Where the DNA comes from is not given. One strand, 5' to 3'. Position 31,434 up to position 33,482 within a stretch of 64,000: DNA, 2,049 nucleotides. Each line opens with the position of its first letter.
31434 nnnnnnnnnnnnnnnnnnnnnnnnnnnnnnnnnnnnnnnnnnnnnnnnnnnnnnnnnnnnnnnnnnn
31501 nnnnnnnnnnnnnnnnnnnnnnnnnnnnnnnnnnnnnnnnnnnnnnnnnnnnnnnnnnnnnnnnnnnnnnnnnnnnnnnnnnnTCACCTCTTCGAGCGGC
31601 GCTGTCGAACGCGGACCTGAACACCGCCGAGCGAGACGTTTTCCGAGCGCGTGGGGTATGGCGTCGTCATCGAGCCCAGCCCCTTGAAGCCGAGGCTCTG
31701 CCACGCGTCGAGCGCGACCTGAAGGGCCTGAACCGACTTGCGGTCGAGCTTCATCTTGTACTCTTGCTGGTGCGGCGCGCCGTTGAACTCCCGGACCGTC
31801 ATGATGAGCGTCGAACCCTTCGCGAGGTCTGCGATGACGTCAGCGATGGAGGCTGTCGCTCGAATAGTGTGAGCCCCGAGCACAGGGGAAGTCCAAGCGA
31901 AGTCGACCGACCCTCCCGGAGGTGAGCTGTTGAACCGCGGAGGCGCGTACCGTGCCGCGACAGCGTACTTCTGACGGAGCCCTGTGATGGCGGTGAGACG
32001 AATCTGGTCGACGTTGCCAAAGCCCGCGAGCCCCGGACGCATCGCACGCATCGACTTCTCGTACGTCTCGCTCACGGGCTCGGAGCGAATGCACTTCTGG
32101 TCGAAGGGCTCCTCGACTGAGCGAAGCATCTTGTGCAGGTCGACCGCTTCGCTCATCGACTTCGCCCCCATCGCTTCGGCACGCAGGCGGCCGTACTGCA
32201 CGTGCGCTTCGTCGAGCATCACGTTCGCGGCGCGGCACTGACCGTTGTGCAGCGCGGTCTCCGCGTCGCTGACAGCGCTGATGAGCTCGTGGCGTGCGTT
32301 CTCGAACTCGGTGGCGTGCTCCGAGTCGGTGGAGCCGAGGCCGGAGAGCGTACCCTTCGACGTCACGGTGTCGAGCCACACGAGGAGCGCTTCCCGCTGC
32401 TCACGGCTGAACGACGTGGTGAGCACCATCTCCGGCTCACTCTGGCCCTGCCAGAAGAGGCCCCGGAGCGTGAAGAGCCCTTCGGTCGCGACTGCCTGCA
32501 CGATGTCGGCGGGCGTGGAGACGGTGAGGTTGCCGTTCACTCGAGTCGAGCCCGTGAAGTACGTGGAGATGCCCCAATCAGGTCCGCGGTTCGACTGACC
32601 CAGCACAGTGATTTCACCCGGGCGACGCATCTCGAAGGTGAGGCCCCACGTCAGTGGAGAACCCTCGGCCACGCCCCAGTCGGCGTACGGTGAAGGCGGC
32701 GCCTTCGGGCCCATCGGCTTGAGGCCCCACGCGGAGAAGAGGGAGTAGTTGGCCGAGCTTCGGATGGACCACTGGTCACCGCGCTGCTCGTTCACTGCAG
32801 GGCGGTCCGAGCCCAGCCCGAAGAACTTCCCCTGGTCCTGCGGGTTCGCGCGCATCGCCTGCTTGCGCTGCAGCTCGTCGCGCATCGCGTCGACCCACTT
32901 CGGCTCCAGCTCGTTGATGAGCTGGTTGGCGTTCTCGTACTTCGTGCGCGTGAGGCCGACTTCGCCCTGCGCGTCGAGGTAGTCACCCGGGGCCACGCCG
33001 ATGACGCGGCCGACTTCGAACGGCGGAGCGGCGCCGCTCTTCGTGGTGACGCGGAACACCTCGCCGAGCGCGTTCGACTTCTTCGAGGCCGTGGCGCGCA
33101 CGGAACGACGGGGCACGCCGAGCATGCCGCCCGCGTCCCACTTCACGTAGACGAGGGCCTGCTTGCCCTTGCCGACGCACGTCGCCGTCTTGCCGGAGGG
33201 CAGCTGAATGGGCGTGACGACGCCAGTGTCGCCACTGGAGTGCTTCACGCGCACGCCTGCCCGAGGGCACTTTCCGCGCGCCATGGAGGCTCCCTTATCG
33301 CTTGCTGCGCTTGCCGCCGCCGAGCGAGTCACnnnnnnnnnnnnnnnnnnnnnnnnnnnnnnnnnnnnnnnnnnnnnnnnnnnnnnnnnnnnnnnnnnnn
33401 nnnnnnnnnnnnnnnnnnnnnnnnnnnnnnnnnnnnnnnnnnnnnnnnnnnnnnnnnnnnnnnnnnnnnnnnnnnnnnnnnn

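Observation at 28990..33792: Polyvalent-protein-like cluster: transglutaminase-like peptidase plus two paralogous multidomain proteins (GNAT-like, repeat modules, RadC/JAB)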

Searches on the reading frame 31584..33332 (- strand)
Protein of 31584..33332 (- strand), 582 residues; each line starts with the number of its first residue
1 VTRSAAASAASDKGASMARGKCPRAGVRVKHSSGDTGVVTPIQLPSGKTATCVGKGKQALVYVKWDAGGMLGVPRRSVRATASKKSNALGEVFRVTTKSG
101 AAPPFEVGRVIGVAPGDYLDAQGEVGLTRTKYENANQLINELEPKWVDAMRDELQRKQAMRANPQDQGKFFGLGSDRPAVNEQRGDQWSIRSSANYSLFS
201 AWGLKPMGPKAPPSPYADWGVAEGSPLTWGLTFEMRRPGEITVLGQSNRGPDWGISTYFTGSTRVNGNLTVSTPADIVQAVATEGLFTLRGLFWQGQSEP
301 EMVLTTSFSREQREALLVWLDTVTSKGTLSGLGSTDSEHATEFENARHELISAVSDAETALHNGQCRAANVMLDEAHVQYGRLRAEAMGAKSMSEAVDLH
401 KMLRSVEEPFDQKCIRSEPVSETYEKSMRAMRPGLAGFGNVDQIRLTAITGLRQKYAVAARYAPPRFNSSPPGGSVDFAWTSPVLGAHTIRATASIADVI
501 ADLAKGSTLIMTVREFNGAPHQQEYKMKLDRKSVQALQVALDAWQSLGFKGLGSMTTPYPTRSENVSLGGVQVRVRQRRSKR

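Call 3: search_protein_families(library=pfam, proteins=[window:31584-33332:-], max_evalue=0.1)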
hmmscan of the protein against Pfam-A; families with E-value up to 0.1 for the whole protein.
window:31584-33332:- (582 aa): 0 families

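Call 4: search_protein_families(library=phrogs, proteins=[window:31584-33332:-], max_evalue=0.01)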
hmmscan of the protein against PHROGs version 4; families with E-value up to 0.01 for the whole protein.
window:31584-33332:- (582 aa): 1 family
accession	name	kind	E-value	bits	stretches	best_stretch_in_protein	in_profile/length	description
phrog_27168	-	unknown function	0.00062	21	1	342-393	29-80/88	-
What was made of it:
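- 32022..32351 (-): C helical domain (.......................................). Weak phrog_27168 hit, E=6e-4 (call 4).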

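Call 17: find_related_loci(query=window:31584-33332:-, collection=viral_contigs, flank=10000)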
Query window:31584-33332:- (582 aa) in viral_contigs; peptide patterns used: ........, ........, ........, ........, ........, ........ (x = any residue, [..] = any of these).
No stretch of DNA in the collection matches any of the patterns.

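Call 18: find_homologous_proteins(query=window:31584-33332:-, max_evalue=0.01)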
Query window:31584-33332:- (582 aa): 5 proteins with E <= 0.01 among 8000 candidates.
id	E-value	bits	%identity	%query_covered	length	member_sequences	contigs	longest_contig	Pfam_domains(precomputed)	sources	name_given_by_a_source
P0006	0.0e+0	1281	100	97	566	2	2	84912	-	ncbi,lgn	-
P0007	1.5e-108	382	46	72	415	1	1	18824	-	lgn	-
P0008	1.1e-69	254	41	32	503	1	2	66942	-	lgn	-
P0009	1.6e-68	250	53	35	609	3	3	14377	-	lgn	-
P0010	1.3e-34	138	50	22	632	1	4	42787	-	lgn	-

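Call 19: list_cluster_members(proteins=[P0006, P0002])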
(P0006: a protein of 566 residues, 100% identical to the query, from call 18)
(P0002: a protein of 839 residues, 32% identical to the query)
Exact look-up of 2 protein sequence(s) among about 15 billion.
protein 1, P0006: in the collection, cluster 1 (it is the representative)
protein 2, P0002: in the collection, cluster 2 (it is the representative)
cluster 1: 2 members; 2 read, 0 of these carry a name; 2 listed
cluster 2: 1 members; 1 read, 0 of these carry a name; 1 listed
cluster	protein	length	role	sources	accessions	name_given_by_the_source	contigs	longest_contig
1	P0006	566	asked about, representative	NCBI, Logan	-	-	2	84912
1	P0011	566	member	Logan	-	-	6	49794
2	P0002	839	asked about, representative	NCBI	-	-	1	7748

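Call 25: find_encoding_contigs(protein=P0006, flank=2000, max_places=4)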
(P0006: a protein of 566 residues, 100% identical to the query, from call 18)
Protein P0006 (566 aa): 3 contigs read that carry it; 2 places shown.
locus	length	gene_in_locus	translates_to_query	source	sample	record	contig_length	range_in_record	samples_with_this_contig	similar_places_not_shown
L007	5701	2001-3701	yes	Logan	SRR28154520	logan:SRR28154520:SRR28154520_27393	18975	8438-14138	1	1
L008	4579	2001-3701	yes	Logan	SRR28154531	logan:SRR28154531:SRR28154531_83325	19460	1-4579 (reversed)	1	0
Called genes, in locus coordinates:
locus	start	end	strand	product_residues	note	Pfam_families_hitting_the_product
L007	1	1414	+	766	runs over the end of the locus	-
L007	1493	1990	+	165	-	-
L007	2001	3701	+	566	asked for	-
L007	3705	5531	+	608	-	PF04002:RadC, PF14464:Prok-JAB (weak)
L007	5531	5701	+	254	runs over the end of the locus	PF01841:Transglut_core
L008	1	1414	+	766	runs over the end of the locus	-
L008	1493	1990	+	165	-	-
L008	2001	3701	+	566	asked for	-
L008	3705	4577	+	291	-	?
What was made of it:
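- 31584..33284 (-): C: 566-aa mosaic protein (N-terminal beta-domain, LVWLD module, Cys-containing helical domain, degenerate LVWLD module). The ATG at 33284 agrees with public gene calls (P0006, 100% identical; calls 18, 25).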

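Call 33: predict_structure(alignment_id=A1)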
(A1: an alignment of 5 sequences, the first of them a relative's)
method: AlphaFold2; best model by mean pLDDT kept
length: 566 residues; sequences in the alignment: 5
mean_pLDDT: 43.5   pTM: 0.25
mean pLDDT of the five models: 43.5, 42.1, 41.0, 39.6, 38.6
residues with pLDDT >= 90: 0; 70-90: 25; 50-70: 120; < 50: 421
segments of 3 or more residues with pLDDT < 50: 1-3, 65-324, 368-381, 401-478, 493-516, 531-566
pLDDT, mean of each block of 10 residues (from residue 1): 58 62 66 60 64 59 48 41 36 32 35 35 36 39 36 26 29 29 33 35 31 38 41 36 40 45 44 40 42 43 41 32 51 70 75 62 50 44 59 62 38 31 24 25 32 39 38 43 55 47 42 49 53 40 43 38 35
secondary structure, 60 per line:
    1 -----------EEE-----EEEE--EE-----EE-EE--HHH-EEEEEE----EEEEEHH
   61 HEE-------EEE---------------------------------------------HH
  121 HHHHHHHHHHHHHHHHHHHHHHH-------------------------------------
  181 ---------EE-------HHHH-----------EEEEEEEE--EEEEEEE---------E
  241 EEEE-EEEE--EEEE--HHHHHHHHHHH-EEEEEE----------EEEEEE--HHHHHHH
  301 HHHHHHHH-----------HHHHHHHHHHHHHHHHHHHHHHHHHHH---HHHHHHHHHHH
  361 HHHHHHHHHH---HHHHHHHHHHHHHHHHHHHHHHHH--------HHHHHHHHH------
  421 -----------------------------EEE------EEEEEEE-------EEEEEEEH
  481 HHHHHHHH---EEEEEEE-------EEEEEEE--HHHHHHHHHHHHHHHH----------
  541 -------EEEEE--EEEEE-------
elements in order: E12-14 E20-23 E44-49 E54-58 E71-73 H119-143 H199-202 E214-221 E224-230 E240-244 E246-249 E252-255 H258-268 E270-275 E286-291 H294-308 H320-346 H350-370 H374-397 H406-414 E450-452 E459-465 E473-479 H480-488 E492-498 E506-512 H515-530 E548-552 E555-559
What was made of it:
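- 33045..33284 (-): C N-terminal small beta-domain (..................LVYVKWD). Beta-strands in the AF2 model, pLDDT about 60 (call 33).
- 31674..32012 (-): C LVWLD module 2 (degenerate, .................). The predicted secondary-structure order matches module 1 (call 33).
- Tried and rejected: Full-length AF2 model of C: too poor to use (pLDDT 43.5, call 33).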

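Call 37: search_protein_representatives(alignment_id=A1)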
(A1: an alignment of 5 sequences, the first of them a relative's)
Query: 5 sequences, 473 profile positions. Proteins with E-value up to 0.001 (for the whole library): 50; up to 1e-10: 30; up to 1e-30: 12. The best 50 are listed.
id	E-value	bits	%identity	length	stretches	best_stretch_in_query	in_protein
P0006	2.6e-203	692.6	-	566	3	177-472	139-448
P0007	2.6e-202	689.3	-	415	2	185-455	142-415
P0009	1.3e-181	621.0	-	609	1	2-473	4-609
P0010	7.1e-150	516.4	-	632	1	1-455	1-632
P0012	4.2e-112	391.9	-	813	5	3-137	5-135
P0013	5.2e-86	305.9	-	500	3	345-455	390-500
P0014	8.5e-83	295.3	-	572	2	2-146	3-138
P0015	3.6e-73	263.5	-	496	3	333-458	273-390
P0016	1.8e-64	234.9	-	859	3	3-145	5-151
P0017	5.7e-44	167.2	-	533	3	313-455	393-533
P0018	2.2e-34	135.6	-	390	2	347-455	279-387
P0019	3.9e-33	131.5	-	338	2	350-457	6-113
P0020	1.6e-28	116.3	-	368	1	351-453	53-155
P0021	9.6e-25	103.8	-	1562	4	344-436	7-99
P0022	2.3e-24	102.6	-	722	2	346-437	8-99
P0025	4.9e-23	98.2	-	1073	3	344-444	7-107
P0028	4.5e-21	91.7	-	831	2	343-437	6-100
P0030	1.3e-15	73.7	-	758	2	5-352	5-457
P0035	6.3e-12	61.6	-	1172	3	262-351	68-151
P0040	9.7e-10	54.4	-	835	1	351-455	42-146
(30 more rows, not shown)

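Call 38: search_protein_families(library=pfam, proteins=[P0012, P0016, P0021, P0022, P0025, P0028, P0030, P0035, P0040, P0014], max_evalue=0.001)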
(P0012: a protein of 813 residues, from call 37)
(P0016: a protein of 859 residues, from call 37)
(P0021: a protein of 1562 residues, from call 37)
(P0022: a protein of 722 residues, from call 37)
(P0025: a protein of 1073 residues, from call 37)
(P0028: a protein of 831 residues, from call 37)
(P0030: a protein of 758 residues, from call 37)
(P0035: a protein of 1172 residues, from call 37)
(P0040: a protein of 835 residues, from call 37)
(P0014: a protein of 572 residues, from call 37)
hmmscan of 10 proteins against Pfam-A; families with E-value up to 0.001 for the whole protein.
P0012 (813 aa): 0 families

P0016 (859 aa): 0 families

P0021 (1562 aa): 0 families

P0022 (722 aa): 0 families

P0025 (1073 aa): 0 families

P0028 (831 aa): 0 families

P0030 (758 aa): 2 families
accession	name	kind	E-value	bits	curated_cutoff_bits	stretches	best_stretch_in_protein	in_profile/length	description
PF04002.20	RadC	-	1.1e-32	113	22.1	1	97-215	2-120/121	RadC-like JAB domain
PF14464.11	Prok-JAB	-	0.00046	20.5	25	1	108-186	11-93/114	Prokaryotic homologs of the JAB domain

P0035 (1172 aa): 3 families
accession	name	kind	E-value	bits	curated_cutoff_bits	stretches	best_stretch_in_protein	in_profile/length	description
PF00583.31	Acetyltransf_1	-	5.8e-10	39.9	20.7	1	483-553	37-103/116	Acetyltransferase (GNAT) family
PF13508.13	Acetyltransf_7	-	7.5e-10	39.5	27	0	489-543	10-62/84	Acetyltransferase (GNAT) domain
PF13673.13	Acetyltransf_10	-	0.00041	20.8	23.6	0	829-857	51-79/128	Acetyltransferase (GNAT) domain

P0040 (835 aa): 0 families

P0014 (572 aa): 0 families
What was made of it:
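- None of the polyvalent-associated hub domains (MPTase, ArdC-N, LPD families, ART-PolyVal) is present in B, C or ten large relatives (calls 3, 38).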

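Call 49: search_dna_similar(query=window:31584-33284:-, collection=phages, mode=protein, max_evalue=0.01, max_rows=25)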
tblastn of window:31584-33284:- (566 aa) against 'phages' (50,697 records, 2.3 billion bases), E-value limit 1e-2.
No match.

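Call 50: find_related_loci(query=A1, collection=genome_contigs, flank=10000)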
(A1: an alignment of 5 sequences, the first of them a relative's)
Query A1 (566 aa) in genome_contigs; peptide patterns used: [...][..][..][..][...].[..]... (x = any residue, [..] = any of these).
42 stretches matched a pattern, but none encodes a relative of the query by tblastn (E <= 1e-3).

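Call 51: find_related_loci(query=A1, collection=viral_contigs, flank=10000)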
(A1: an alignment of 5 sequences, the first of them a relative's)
Query A1 (566 aa) in viral_contigs; peptide patterns used: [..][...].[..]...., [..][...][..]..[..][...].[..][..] (x = any residue, [..] = any of these).
86 stretches matched a pattern, but none encodes a relative of the query by tblastn (E <= 1e-3).

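Call 52: find_encoding_contigs(protein=P0008, flank=10000, max_places=2)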
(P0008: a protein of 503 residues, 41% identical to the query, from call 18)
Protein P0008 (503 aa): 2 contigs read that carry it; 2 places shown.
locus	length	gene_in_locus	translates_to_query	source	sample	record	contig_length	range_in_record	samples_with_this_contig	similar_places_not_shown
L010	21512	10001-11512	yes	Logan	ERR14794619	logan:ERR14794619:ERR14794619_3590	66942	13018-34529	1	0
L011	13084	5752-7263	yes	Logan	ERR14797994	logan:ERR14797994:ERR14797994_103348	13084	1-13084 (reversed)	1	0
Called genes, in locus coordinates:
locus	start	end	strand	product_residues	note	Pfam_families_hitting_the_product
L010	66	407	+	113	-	PF13560:HTH_31 (weak)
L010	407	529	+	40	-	-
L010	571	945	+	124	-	-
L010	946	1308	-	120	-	-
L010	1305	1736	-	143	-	-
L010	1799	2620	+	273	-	PF01935:DUF87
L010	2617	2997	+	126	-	-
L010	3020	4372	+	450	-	-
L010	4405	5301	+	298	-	PF04542:Sigma70_r2 (weak), PF04545:Sigma70_r4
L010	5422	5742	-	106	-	-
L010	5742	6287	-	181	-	-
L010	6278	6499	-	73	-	-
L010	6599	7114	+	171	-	-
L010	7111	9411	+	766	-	-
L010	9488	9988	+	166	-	-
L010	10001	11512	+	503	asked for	-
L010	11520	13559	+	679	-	PF13508:Acetyltransf_7 (faint), PF13673:Acetyltransf_10 (faint), PF00583:Acetyltransf_1, PF04002:RadC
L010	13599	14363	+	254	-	PF01841:Transglut_core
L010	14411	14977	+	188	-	-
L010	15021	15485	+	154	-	-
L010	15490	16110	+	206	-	-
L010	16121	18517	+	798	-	PF14890:Intein_splicing, PF14528:LAGLIDADG_3, PF17338:GP88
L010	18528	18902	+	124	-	-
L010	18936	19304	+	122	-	-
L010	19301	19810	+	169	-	-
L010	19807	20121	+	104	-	-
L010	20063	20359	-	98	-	-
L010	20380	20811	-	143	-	-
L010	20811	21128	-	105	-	PF01402:RHH_1 (weak)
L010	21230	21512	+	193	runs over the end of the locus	-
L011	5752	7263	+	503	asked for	-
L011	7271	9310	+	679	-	PF13508:Acetyltransf_7 (faint), PF13673:Acetyltransf_10 (faint), PF00583:Acetyltransf_1, PF04002:RadC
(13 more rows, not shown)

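Call 53: find_encoding_contigs(protein=P0010, flank=10000, max_places=2)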
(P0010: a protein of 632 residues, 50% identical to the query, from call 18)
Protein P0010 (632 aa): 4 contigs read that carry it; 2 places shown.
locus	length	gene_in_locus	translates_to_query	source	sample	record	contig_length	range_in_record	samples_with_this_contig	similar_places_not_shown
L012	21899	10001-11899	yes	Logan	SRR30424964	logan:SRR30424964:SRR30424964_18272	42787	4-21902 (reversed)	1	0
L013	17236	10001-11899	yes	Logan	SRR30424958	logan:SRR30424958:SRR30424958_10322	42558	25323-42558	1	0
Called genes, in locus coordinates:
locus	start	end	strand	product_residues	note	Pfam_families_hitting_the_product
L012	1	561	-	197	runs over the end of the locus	-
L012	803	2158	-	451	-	PF13148:DUF3987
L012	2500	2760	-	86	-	-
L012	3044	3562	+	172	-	PF13392:HNH_3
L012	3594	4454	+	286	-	PF01935:DUF87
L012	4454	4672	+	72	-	-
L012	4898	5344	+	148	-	-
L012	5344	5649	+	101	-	-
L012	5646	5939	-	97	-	-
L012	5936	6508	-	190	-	-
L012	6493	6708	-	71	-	-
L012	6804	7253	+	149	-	-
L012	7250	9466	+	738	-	-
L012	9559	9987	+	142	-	-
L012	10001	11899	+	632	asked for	-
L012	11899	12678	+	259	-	PF01841:Transglut_core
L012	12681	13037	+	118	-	-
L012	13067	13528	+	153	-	-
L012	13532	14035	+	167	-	-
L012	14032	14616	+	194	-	-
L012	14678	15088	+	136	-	-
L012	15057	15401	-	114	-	-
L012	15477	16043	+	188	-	-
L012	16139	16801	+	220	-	-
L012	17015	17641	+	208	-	-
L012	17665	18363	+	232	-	-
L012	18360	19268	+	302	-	-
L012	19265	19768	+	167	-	-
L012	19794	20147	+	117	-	-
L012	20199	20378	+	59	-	-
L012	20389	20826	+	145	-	-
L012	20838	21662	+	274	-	-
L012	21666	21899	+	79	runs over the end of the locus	?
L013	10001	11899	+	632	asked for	-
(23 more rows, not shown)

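Call 75: search_protein_families(library=pfam, proteins=[L010:11520-13559:+, L010:14411-14977:+, P0020, P0016], max_evalue=0.05)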
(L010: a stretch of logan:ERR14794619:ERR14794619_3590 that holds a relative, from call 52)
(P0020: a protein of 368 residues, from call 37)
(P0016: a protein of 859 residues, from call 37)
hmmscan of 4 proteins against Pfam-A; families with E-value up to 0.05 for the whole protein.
L010:11520-13559:+ (679 aa): 7 families
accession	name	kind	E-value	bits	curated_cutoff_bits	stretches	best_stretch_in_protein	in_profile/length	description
PF04002.20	RadC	-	1e-34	119.5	22.1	1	558-676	3-121/121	RadC-like JAB domain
PF00583.31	Acetyltransf_1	-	1.1e-12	48.7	20.7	1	369-434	34-96/116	Acetyltransferase (GNAT) family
PF13508.13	Acetyltransf_7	-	9.7e-10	39.1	27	2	371-434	5-65/84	Acetyltransferase (GNAT) domain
PF13673.13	Acetyltransf_10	-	3e-05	24.4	23.6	0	398-432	53-87/128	Acetyltransferase (GNAT) domain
PF14464.11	Prok-JAB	-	3.8e-05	24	25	1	566-647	9-94/114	Prokaryotic homologs of the JAB domain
PF14542.12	Acetyltransf_CG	-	0.00027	21.4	30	0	387-428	17-56/80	GCN5-related N-acetyl-transferase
PF08445.16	FR47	-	0.00035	20.9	22.1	0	402-456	27-81/86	FR47-like protein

L010:14411-14977:+ (188 aa): 0 families

P0020 (368 aa): 0 families

P0016 (859 aa): 0 families
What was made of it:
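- Tried and rejected: My visual impression of ParB-like (DGHHR) and ART-like motifs in relatives P0016, P0020 and P0040: not supported by Pfam (calls 38, 75).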

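Call 87: search_protein_families(library=ncbifam, proteins=[window:31584-33284:-], max_evalue=0.01)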
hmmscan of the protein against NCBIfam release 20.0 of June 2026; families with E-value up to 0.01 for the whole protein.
window:31584-33284:- (566 aa): 0 families

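Call 88: search_protein_families(library=padloc, proteins=[window:31584-33284:-], max_evalue=0.01)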
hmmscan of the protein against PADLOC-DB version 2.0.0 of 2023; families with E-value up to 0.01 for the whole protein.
window:31584-33284:- (566 aa): 0 families
